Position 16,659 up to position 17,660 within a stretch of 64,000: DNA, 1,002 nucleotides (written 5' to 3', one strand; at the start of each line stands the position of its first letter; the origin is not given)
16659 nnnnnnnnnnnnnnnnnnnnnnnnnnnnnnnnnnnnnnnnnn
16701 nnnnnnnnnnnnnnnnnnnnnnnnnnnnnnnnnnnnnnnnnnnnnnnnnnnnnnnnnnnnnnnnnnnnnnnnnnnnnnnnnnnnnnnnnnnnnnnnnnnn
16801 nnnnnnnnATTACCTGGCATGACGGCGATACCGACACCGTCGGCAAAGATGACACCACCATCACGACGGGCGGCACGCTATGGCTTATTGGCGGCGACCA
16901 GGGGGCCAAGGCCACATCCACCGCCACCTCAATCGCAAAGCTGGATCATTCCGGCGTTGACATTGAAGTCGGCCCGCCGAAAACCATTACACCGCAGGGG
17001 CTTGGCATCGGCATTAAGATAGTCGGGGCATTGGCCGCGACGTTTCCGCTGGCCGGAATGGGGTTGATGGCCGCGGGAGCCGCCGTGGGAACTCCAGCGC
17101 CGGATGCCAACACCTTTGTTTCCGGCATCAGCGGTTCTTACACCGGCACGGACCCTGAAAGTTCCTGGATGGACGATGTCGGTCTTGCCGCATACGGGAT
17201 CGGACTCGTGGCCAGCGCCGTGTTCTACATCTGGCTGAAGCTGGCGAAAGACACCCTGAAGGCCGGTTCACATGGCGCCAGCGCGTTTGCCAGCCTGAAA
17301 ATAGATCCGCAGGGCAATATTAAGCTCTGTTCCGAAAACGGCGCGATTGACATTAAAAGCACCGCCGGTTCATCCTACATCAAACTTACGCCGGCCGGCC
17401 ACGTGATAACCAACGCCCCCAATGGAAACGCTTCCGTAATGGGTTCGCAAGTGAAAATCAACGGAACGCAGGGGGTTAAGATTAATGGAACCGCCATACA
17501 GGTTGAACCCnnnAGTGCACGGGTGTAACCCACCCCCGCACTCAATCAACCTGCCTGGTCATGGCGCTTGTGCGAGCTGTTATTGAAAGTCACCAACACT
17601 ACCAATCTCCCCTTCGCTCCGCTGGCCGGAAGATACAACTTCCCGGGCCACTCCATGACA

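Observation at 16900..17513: VgrG C-terminal tail with two predicted hydrophobic helices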

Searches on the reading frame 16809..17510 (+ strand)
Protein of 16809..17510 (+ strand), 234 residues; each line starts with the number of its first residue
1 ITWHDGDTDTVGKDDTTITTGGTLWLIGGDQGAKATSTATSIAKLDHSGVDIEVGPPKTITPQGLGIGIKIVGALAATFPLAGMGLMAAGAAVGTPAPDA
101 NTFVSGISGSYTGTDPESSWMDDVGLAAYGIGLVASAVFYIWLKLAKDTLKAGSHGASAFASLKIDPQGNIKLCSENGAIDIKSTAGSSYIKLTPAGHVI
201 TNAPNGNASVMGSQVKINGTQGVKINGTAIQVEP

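Call 5: find_homologous_proteins(query=window:16857-17510:+, max_evalue=0.001)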
Query seq(218 aa): 740 candidates shared short words with the query, none scored E <= 0.001.

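Call 20: search_protein_representatives(protein=window:16926-17510:+)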
Query: 195 residues. Proteins with E-value up to 0.001 (for the whole library): 3; up to 1e-10: 2; up to 1e-30: 1. The best 3 are listed.
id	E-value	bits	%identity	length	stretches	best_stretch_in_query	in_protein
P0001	3.9e-118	408.4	100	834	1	1-195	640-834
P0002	9.0e-29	117.0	40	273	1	1-195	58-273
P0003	2.2e-09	53.7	41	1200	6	115-156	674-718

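Call 22: find_encoding_contigs(protein=P0002, flank=10000)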
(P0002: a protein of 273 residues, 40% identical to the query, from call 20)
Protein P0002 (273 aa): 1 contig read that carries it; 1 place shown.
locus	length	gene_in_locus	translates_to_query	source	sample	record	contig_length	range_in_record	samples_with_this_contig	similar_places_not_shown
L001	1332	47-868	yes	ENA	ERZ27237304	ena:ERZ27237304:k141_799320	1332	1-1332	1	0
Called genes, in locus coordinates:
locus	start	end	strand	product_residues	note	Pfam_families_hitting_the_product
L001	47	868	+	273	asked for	-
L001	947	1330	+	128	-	?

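Call 23: find_encoding_contigs(protein=P0001, flank=10000)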
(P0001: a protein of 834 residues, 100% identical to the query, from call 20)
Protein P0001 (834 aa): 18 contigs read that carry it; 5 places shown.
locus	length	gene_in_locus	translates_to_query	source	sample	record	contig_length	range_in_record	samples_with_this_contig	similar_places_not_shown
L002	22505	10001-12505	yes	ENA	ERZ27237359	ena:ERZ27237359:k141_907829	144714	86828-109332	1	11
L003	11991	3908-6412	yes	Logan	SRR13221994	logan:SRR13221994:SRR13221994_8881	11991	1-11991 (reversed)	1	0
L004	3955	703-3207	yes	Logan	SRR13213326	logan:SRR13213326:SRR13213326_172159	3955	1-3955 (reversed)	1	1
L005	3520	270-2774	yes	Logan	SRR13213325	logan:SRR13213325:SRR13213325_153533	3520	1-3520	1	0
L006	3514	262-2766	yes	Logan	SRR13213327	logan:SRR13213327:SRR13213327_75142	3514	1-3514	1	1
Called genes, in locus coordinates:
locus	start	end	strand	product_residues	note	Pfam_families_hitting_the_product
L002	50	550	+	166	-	PF05591:T6SS_VipA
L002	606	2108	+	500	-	PF05943:VipB, PF18945:VipB_2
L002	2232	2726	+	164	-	PF05638:T6SS_HCP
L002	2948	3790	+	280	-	PF07024:ImpE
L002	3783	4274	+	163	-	PF04965:GPW_gp25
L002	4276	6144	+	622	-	PF05947:T6SS_TssF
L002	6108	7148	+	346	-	PF06996:T6SS_TssG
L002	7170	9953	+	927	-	PF00004:AAA, PF13191:AAA_16, PF23569:NBD_SMAX1, PF17871:AAA_lid_9, PF00004:AAA (weak), PF07724:AAA_2, PF07728:AAA_5, PF10431:ClpB_D2-small, +6 more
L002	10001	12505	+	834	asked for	PF05954:Phage_GPD, PF04717:Phage_base_V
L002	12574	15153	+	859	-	PF09937:DUF2169, PF13599:Pentapeptide_4 (weak), PF00805:Pentapeptide (weak), PF13576:Pentapeptide_3 (faint), PF00805:Pentapeptide, PF13599:Pentapeptide_4, PF00805:Pentapeptide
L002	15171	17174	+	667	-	-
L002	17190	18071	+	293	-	PF12059:DUF3540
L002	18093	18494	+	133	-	PF13665:Tox-PAAR-like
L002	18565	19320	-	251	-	PF03692:CxxCxxCC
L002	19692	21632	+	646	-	-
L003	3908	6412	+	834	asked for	PF05954:Phage_GPD, PF04717:Phage_base_V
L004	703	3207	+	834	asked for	PF05954:Phage_GPD, PF04717:Phage_base_V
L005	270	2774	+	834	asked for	PF05954:Phage_GPD, PF04717:Phage_base_V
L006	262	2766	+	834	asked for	PF05954:Phage_GPD, PF04717:Phage_base_V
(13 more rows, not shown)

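Call 33: find_homologous_proteins(query=A2, max_evalue=0.01)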
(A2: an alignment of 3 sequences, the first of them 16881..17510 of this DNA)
Query A2 (3 sequences) (210 aa, profile of the alignment): 1 proteins with E <= 0.01 among 8000 candidates.
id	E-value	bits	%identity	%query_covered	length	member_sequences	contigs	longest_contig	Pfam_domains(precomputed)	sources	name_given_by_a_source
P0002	2.6e-92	326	35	100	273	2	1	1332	-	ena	-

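Call 43: predict_structure(alignment_id=A3)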
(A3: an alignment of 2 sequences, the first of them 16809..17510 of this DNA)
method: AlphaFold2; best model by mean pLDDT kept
length: 234 residues; sequences in the alignment: 2
mean_pLDDT: 36.8   pTM: 0.22
mean pLDDT of the five models: 36.8, 36.2, 35.7, 35.5, 34.1
residues with pLDDT >= 90: 0; 70-90: 0; 50-70: 16; < 50: 218
segments of 3 or more residues with pLDDT < 50: 1-181, 183-187, 205-216, 218-224, 226-229, 231-234
pLDDT, mean of each block of 10 residues (from residue 1): 31 31 28 30 28 27 30 39 37 33 30 36 36 45 38 28 34 45 46 51 50 45 46 40
secondary structure, 60 per line:
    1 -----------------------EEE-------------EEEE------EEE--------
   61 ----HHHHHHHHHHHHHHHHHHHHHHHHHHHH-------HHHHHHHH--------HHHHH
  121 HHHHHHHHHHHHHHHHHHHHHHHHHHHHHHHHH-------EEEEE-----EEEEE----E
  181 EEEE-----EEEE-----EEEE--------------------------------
elements in order: E24-26 E40-43 E50-52 H65-92 H100-107 H116-153 E161-165 E171-175 E180-184 E190-193 E199-202

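Call 67: list_cluster_members(proteins=[P0001, P0006, P0007, P0011, P0012, P0013, P0033, P0044, P0046, P0048])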
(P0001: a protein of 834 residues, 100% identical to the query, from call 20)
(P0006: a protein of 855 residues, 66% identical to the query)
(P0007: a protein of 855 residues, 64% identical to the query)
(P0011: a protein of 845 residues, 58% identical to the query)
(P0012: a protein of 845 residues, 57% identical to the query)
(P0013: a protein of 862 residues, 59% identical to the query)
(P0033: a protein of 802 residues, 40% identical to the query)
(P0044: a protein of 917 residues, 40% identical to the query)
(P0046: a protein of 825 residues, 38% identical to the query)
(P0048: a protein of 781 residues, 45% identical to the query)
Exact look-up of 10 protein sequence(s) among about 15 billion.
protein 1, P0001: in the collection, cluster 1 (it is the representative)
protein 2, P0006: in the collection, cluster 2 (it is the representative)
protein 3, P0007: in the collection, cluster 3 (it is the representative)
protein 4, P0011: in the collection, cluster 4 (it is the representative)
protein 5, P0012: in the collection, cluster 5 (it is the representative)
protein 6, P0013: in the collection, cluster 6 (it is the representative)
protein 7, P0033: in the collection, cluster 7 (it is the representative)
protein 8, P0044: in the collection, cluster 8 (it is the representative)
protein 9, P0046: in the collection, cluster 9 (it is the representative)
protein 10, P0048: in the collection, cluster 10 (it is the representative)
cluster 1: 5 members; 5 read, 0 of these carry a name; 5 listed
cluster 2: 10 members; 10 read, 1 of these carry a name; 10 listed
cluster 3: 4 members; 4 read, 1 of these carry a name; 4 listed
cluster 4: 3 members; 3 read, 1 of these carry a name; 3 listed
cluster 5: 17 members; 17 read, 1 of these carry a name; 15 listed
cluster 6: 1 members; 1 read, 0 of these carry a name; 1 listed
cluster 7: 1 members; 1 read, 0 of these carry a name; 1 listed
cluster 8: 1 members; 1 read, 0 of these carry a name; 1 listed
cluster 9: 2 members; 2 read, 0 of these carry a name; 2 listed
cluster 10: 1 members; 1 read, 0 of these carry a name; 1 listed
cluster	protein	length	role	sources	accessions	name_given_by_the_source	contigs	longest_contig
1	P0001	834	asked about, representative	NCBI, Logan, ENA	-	-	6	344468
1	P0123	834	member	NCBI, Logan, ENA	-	-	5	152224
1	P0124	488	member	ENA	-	-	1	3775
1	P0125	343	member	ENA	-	-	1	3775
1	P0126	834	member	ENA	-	-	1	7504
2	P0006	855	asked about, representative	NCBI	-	-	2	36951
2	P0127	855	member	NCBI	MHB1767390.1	MAG: type VI secretion system Vgr family protein [Phycisphaerae bacterium]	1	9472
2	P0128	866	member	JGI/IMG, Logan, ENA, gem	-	-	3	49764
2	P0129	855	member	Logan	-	-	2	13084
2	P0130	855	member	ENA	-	-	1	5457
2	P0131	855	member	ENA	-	-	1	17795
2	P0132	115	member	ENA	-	-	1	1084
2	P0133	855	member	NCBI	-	-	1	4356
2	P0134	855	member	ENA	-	-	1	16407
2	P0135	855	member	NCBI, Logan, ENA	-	-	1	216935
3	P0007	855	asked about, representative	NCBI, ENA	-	-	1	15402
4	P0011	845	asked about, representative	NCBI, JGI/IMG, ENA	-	type VI secretion system secreted protein VgrG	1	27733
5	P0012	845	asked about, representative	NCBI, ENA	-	-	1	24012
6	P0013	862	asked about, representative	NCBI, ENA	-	-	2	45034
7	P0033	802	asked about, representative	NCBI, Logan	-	-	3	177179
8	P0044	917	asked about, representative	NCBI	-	-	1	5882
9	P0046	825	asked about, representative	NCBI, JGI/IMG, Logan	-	-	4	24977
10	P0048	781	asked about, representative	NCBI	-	-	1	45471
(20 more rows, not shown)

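Call 72: search_dna_similar(query=window:16809-17510:+, collection=plasmids, mode=protein, max_evalue=0.001, max_rows=20)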
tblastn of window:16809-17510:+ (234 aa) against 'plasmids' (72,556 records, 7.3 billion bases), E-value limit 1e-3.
No match.
